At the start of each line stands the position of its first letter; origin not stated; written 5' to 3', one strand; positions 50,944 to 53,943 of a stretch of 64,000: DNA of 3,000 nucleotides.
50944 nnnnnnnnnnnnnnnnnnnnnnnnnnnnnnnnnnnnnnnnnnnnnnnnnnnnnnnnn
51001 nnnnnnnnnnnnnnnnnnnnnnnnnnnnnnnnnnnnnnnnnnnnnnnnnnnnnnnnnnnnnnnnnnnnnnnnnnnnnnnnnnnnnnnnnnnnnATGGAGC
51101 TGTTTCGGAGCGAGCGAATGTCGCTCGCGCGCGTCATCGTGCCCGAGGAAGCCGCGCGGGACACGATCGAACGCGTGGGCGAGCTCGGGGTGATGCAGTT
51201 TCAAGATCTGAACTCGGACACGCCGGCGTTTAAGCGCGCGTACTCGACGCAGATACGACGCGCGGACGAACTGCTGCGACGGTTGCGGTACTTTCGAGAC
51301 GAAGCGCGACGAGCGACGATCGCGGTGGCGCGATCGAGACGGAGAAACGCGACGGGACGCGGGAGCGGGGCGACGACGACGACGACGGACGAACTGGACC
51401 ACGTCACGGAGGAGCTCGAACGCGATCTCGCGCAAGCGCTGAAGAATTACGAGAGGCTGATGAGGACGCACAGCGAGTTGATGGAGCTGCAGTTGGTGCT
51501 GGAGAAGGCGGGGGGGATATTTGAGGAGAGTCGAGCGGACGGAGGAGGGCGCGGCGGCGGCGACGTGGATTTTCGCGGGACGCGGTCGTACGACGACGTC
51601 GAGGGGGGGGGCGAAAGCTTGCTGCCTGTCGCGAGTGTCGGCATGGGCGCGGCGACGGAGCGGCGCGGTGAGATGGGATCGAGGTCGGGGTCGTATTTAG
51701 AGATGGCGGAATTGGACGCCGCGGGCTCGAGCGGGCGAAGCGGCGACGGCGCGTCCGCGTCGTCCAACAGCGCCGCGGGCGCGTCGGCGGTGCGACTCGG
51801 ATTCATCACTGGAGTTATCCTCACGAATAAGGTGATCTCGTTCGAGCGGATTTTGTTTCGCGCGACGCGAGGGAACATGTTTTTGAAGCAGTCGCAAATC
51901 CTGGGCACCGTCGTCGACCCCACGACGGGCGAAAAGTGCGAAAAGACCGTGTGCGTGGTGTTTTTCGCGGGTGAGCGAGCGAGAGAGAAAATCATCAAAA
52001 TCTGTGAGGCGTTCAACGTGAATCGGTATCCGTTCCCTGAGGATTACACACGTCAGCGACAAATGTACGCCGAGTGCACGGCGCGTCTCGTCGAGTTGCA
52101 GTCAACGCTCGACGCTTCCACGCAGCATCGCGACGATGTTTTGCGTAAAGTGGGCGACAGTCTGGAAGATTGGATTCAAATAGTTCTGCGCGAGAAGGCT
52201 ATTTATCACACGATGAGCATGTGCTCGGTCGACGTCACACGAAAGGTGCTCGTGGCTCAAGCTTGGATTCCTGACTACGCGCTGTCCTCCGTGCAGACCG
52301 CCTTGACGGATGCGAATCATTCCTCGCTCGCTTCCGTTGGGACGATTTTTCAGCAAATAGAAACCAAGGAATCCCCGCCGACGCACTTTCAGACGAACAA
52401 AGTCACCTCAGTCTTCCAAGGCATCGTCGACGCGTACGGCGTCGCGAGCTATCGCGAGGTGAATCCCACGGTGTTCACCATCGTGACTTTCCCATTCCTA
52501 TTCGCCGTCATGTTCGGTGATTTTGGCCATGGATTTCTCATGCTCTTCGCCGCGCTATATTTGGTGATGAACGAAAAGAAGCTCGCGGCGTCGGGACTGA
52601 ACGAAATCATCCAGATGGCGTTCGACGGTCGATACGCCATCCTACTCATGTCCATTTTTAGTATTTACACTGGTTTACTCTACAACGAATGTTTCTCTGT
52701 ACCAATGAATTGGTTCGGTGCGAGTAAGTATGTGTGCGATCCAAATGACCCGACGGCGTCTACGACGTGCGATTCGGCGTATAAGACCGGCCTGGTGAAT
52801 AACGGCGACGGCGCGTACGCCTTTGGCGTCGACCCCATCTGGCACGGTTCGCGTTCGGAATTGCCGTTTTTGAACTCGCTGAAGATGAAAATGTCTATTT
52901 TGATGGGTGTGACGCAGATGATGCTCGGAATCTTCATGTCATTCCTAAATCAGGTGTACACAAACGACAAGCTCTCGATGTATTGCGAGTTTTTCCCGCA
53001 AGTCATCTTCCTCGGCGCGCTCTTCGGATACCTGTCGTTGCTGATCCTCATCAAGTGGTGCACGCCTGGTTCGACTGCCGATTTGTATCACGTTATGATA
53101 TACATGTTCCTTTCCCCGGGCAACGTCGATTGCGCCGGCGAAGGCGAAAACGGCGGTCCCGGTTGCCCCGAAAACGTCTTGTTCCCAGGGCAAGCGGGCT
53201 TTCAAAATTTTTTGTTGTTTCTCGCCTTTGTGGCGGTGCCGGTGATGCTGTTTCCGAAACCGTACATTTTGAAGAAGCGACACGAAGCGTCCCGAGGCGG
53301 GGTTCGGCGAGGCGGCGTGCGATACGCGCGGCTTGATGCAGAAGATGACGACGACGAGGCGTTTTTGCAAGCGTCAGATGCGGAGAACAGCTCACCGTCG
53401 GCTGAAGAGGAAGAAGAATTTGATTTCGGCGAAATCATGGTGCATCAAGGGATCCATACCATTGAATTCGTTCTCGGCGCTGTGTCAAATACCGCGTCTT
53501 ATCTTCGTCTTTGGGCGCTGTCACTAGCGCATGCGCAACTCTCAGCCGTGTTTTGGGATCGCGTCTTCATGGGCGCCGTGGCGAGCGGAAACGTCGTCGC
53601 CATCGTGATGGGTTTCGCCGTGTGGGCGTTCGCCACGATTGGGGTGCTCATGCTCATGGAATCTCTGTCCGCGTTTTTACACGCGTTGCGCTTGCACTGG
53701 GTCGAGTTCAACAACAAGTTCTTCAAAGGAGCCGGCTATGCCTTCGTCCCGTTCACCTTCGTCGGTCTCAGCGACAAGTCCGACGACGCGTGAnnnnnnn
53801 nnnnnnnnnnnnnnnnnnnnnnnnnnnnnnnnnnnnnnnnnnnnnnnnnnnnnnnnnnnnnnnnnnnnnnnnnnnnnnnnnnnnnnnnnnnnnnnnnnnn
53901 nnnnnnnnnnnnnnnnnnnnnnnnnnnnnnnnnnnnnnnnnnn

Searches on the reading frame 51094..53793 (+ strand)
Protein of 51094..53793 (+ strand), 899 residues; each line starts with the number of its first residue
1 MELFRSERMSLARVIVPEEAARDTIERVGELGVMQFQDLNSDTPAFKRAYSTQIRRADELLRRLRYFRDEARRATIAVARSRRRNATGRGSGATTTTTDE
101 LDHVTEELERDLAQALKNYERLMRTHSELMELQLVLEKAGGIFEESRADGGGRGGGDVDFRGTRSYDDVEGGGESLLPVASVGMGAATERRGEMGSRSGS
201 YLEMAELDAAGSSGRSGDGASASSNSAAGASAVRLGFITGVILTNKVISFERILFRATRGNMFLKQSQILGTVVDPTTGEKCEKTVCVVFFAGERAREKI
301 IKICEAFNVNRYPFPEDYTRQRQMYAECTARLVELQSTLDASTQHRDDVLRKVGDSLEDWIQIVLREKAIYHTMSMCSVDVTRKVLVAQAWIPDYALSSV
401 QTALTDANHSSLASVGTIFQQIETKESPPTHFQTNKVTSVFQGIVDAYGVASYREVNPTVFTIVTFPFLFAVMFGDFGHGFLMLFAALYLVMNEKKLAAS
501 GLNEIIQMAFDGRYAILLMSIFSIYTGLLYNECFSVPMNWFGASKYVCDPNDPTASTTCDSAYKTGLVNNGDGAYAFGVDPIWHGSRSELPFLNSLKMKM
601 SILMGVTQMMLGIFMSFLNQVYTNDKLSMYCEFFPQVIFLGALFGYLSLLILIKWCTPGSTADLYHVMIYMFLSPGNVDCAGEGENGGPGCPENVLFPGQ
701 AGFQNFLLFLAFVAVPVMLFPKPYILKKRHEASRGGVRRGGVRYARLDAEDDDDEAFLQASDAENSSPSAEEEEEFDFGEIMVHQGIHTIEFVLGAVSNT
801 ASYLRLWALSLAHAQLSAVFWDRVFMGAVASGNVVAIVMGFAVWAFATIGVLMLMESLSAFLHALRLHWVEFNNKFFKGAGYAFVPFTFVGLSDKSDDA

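Call 18: list_cluster_members(proteins=[window:51094-53793:+, window:46461-49790:-, window:46461-49709:-, window:46461-49658:-, P0002])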
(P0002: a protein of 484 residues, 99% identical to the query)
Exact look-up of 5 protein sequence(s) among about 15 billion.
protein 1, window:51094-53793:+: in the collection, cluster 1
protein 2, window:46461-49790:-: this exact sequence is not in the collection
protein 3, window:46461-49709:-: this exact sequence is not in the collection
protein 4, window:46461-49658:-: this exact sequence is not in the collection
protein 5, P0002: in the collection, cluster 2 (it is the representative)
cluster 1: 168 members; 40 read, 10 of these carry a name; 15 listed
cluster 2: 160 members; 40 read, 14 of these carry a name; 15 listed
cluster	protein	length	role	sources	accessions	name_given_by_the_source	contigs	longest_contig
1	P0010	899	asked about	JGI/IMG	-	V-type H+-transporting ATPase subunit a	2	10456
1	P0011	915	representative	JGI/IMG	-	V-type H+-transporting ATPase subunit a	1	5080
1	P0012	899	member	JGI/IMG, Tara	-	V-type H+-transporting ATPase subunit a | strand:- start:9420 stop:12119 length:2700 start_codon:yes stop_codon:yes ...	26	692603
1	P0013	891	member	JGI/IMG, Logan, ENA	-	V-type H+-transporting ATPase subunit a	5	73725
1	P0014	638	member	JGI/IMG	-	V-type H+-transporting ATPase subunit a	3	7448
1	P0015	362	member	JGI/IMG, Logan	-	V-type H+-transporting ATPase subunit a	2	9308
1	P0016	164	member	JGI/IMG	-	V-type H+-transporting ATPase subunit a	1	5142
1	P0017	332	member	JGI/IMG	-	V-type H+-transporting ATPase subunit a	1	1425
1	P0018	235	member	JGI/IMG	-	V-type H+-transporting ATPase subunit a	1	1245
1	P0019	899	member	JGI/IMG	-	V-type H+-transporting ATPase subunit a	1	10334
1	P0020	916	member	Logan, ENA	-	-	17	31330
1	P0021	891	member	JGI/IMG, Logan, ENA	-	-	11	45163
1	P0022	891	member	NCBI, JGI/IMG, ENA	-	-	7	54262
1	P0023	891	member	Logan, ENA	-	-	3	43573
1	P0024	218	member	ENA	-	-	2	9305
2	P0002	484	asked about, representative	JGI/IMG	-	hypothetical protein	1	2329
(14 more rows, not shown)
